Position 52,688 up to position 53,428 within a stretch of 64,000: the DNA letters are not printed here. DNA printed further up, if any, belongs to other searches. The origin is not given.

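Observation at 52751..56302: Cysteine-free C-type-lectin-like domain fused to LamG, PPC and Ca-binding modules in an archaeal surface protein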

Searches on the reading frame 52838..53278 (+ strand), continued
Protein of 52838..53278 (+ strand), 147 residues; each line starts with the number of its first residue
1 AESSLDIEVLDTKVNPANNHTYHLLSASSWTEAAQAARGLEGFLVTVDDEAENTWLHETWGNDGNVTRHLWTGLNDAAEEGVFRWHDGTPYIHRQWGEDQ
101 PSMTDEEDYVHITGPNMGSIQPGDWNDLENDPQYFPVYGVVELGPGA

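Call 54: search_solved_structures(query=A3, max_evalue=0.001, show_alignments=5)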
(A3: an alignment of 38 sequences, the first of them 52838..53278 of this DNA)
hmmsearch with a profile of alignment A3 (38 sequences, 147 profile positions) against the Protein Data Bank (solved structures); distinct sequences matched with E-value up to 0.001: 115 (the best 60 are shown).
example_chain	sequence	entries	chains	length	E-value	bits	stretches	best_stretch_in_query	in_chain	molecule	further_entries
7qsr_A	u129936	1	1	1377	9.7e-50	171.8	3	11-126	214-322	Secretory phospholipase A2 receptor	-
9wyt_J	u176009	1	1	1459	5.2e-47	163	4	24-103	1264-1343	yolk sac IgY receptor precursor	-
7jpt_A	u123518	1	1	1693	5.4e-39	137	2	16-103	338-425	Lymphocyte antigen 75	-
7jpu_A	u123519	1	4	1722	6.3e-39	136.8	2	16-103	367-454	Lymphocyte antigen 75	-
5xts_A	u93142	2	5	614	3.3e-21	79.3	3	31-107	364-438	Macrophage mannose receptor 1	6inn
8k8h_A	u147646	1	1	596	1.5e-16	64.1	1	16-103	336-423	Lymphocyte antigen 75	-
8hbc_A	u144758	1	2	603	1.6e-16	64.1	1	16-103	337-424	Lymphocyte antigen 75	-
5ao5_A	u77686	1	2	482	2.6e-15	60.1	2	23-112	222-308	C-TYPE MANNOSE RECEPTOR 2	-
5ao6_A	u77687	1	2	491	2.8e-15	60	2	23-112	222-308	C-TYPE MANNOSE RECEPTOR 2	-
5e4k_A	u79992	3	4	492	2.9e-15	60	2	23-112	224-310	C-type mannose receptor 2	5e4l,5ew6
5xtw_A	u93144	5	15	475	1.6e-13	54.3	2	31-107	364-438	Macrophage mannose receptor 1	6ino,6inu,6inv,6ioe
2ox9_A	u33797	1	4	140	2.6e-11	47.2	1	20-131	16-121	Collectin placenta 1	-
1wmy_A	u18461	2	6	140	5.7e-11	46.1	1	20-127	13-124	lectin CEL-I, N-acetyl-D-galactosamine-specific C-type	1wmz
4wqq_A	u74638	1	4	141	7.3e-11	45.7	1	20-127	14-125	Lectin CEL-I, N-acetyl-D-galactosamine-specific C-type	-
6jjj_A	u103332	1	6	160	1.8e-10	44.5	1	12-113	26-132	C-type lectin domain family 4 member F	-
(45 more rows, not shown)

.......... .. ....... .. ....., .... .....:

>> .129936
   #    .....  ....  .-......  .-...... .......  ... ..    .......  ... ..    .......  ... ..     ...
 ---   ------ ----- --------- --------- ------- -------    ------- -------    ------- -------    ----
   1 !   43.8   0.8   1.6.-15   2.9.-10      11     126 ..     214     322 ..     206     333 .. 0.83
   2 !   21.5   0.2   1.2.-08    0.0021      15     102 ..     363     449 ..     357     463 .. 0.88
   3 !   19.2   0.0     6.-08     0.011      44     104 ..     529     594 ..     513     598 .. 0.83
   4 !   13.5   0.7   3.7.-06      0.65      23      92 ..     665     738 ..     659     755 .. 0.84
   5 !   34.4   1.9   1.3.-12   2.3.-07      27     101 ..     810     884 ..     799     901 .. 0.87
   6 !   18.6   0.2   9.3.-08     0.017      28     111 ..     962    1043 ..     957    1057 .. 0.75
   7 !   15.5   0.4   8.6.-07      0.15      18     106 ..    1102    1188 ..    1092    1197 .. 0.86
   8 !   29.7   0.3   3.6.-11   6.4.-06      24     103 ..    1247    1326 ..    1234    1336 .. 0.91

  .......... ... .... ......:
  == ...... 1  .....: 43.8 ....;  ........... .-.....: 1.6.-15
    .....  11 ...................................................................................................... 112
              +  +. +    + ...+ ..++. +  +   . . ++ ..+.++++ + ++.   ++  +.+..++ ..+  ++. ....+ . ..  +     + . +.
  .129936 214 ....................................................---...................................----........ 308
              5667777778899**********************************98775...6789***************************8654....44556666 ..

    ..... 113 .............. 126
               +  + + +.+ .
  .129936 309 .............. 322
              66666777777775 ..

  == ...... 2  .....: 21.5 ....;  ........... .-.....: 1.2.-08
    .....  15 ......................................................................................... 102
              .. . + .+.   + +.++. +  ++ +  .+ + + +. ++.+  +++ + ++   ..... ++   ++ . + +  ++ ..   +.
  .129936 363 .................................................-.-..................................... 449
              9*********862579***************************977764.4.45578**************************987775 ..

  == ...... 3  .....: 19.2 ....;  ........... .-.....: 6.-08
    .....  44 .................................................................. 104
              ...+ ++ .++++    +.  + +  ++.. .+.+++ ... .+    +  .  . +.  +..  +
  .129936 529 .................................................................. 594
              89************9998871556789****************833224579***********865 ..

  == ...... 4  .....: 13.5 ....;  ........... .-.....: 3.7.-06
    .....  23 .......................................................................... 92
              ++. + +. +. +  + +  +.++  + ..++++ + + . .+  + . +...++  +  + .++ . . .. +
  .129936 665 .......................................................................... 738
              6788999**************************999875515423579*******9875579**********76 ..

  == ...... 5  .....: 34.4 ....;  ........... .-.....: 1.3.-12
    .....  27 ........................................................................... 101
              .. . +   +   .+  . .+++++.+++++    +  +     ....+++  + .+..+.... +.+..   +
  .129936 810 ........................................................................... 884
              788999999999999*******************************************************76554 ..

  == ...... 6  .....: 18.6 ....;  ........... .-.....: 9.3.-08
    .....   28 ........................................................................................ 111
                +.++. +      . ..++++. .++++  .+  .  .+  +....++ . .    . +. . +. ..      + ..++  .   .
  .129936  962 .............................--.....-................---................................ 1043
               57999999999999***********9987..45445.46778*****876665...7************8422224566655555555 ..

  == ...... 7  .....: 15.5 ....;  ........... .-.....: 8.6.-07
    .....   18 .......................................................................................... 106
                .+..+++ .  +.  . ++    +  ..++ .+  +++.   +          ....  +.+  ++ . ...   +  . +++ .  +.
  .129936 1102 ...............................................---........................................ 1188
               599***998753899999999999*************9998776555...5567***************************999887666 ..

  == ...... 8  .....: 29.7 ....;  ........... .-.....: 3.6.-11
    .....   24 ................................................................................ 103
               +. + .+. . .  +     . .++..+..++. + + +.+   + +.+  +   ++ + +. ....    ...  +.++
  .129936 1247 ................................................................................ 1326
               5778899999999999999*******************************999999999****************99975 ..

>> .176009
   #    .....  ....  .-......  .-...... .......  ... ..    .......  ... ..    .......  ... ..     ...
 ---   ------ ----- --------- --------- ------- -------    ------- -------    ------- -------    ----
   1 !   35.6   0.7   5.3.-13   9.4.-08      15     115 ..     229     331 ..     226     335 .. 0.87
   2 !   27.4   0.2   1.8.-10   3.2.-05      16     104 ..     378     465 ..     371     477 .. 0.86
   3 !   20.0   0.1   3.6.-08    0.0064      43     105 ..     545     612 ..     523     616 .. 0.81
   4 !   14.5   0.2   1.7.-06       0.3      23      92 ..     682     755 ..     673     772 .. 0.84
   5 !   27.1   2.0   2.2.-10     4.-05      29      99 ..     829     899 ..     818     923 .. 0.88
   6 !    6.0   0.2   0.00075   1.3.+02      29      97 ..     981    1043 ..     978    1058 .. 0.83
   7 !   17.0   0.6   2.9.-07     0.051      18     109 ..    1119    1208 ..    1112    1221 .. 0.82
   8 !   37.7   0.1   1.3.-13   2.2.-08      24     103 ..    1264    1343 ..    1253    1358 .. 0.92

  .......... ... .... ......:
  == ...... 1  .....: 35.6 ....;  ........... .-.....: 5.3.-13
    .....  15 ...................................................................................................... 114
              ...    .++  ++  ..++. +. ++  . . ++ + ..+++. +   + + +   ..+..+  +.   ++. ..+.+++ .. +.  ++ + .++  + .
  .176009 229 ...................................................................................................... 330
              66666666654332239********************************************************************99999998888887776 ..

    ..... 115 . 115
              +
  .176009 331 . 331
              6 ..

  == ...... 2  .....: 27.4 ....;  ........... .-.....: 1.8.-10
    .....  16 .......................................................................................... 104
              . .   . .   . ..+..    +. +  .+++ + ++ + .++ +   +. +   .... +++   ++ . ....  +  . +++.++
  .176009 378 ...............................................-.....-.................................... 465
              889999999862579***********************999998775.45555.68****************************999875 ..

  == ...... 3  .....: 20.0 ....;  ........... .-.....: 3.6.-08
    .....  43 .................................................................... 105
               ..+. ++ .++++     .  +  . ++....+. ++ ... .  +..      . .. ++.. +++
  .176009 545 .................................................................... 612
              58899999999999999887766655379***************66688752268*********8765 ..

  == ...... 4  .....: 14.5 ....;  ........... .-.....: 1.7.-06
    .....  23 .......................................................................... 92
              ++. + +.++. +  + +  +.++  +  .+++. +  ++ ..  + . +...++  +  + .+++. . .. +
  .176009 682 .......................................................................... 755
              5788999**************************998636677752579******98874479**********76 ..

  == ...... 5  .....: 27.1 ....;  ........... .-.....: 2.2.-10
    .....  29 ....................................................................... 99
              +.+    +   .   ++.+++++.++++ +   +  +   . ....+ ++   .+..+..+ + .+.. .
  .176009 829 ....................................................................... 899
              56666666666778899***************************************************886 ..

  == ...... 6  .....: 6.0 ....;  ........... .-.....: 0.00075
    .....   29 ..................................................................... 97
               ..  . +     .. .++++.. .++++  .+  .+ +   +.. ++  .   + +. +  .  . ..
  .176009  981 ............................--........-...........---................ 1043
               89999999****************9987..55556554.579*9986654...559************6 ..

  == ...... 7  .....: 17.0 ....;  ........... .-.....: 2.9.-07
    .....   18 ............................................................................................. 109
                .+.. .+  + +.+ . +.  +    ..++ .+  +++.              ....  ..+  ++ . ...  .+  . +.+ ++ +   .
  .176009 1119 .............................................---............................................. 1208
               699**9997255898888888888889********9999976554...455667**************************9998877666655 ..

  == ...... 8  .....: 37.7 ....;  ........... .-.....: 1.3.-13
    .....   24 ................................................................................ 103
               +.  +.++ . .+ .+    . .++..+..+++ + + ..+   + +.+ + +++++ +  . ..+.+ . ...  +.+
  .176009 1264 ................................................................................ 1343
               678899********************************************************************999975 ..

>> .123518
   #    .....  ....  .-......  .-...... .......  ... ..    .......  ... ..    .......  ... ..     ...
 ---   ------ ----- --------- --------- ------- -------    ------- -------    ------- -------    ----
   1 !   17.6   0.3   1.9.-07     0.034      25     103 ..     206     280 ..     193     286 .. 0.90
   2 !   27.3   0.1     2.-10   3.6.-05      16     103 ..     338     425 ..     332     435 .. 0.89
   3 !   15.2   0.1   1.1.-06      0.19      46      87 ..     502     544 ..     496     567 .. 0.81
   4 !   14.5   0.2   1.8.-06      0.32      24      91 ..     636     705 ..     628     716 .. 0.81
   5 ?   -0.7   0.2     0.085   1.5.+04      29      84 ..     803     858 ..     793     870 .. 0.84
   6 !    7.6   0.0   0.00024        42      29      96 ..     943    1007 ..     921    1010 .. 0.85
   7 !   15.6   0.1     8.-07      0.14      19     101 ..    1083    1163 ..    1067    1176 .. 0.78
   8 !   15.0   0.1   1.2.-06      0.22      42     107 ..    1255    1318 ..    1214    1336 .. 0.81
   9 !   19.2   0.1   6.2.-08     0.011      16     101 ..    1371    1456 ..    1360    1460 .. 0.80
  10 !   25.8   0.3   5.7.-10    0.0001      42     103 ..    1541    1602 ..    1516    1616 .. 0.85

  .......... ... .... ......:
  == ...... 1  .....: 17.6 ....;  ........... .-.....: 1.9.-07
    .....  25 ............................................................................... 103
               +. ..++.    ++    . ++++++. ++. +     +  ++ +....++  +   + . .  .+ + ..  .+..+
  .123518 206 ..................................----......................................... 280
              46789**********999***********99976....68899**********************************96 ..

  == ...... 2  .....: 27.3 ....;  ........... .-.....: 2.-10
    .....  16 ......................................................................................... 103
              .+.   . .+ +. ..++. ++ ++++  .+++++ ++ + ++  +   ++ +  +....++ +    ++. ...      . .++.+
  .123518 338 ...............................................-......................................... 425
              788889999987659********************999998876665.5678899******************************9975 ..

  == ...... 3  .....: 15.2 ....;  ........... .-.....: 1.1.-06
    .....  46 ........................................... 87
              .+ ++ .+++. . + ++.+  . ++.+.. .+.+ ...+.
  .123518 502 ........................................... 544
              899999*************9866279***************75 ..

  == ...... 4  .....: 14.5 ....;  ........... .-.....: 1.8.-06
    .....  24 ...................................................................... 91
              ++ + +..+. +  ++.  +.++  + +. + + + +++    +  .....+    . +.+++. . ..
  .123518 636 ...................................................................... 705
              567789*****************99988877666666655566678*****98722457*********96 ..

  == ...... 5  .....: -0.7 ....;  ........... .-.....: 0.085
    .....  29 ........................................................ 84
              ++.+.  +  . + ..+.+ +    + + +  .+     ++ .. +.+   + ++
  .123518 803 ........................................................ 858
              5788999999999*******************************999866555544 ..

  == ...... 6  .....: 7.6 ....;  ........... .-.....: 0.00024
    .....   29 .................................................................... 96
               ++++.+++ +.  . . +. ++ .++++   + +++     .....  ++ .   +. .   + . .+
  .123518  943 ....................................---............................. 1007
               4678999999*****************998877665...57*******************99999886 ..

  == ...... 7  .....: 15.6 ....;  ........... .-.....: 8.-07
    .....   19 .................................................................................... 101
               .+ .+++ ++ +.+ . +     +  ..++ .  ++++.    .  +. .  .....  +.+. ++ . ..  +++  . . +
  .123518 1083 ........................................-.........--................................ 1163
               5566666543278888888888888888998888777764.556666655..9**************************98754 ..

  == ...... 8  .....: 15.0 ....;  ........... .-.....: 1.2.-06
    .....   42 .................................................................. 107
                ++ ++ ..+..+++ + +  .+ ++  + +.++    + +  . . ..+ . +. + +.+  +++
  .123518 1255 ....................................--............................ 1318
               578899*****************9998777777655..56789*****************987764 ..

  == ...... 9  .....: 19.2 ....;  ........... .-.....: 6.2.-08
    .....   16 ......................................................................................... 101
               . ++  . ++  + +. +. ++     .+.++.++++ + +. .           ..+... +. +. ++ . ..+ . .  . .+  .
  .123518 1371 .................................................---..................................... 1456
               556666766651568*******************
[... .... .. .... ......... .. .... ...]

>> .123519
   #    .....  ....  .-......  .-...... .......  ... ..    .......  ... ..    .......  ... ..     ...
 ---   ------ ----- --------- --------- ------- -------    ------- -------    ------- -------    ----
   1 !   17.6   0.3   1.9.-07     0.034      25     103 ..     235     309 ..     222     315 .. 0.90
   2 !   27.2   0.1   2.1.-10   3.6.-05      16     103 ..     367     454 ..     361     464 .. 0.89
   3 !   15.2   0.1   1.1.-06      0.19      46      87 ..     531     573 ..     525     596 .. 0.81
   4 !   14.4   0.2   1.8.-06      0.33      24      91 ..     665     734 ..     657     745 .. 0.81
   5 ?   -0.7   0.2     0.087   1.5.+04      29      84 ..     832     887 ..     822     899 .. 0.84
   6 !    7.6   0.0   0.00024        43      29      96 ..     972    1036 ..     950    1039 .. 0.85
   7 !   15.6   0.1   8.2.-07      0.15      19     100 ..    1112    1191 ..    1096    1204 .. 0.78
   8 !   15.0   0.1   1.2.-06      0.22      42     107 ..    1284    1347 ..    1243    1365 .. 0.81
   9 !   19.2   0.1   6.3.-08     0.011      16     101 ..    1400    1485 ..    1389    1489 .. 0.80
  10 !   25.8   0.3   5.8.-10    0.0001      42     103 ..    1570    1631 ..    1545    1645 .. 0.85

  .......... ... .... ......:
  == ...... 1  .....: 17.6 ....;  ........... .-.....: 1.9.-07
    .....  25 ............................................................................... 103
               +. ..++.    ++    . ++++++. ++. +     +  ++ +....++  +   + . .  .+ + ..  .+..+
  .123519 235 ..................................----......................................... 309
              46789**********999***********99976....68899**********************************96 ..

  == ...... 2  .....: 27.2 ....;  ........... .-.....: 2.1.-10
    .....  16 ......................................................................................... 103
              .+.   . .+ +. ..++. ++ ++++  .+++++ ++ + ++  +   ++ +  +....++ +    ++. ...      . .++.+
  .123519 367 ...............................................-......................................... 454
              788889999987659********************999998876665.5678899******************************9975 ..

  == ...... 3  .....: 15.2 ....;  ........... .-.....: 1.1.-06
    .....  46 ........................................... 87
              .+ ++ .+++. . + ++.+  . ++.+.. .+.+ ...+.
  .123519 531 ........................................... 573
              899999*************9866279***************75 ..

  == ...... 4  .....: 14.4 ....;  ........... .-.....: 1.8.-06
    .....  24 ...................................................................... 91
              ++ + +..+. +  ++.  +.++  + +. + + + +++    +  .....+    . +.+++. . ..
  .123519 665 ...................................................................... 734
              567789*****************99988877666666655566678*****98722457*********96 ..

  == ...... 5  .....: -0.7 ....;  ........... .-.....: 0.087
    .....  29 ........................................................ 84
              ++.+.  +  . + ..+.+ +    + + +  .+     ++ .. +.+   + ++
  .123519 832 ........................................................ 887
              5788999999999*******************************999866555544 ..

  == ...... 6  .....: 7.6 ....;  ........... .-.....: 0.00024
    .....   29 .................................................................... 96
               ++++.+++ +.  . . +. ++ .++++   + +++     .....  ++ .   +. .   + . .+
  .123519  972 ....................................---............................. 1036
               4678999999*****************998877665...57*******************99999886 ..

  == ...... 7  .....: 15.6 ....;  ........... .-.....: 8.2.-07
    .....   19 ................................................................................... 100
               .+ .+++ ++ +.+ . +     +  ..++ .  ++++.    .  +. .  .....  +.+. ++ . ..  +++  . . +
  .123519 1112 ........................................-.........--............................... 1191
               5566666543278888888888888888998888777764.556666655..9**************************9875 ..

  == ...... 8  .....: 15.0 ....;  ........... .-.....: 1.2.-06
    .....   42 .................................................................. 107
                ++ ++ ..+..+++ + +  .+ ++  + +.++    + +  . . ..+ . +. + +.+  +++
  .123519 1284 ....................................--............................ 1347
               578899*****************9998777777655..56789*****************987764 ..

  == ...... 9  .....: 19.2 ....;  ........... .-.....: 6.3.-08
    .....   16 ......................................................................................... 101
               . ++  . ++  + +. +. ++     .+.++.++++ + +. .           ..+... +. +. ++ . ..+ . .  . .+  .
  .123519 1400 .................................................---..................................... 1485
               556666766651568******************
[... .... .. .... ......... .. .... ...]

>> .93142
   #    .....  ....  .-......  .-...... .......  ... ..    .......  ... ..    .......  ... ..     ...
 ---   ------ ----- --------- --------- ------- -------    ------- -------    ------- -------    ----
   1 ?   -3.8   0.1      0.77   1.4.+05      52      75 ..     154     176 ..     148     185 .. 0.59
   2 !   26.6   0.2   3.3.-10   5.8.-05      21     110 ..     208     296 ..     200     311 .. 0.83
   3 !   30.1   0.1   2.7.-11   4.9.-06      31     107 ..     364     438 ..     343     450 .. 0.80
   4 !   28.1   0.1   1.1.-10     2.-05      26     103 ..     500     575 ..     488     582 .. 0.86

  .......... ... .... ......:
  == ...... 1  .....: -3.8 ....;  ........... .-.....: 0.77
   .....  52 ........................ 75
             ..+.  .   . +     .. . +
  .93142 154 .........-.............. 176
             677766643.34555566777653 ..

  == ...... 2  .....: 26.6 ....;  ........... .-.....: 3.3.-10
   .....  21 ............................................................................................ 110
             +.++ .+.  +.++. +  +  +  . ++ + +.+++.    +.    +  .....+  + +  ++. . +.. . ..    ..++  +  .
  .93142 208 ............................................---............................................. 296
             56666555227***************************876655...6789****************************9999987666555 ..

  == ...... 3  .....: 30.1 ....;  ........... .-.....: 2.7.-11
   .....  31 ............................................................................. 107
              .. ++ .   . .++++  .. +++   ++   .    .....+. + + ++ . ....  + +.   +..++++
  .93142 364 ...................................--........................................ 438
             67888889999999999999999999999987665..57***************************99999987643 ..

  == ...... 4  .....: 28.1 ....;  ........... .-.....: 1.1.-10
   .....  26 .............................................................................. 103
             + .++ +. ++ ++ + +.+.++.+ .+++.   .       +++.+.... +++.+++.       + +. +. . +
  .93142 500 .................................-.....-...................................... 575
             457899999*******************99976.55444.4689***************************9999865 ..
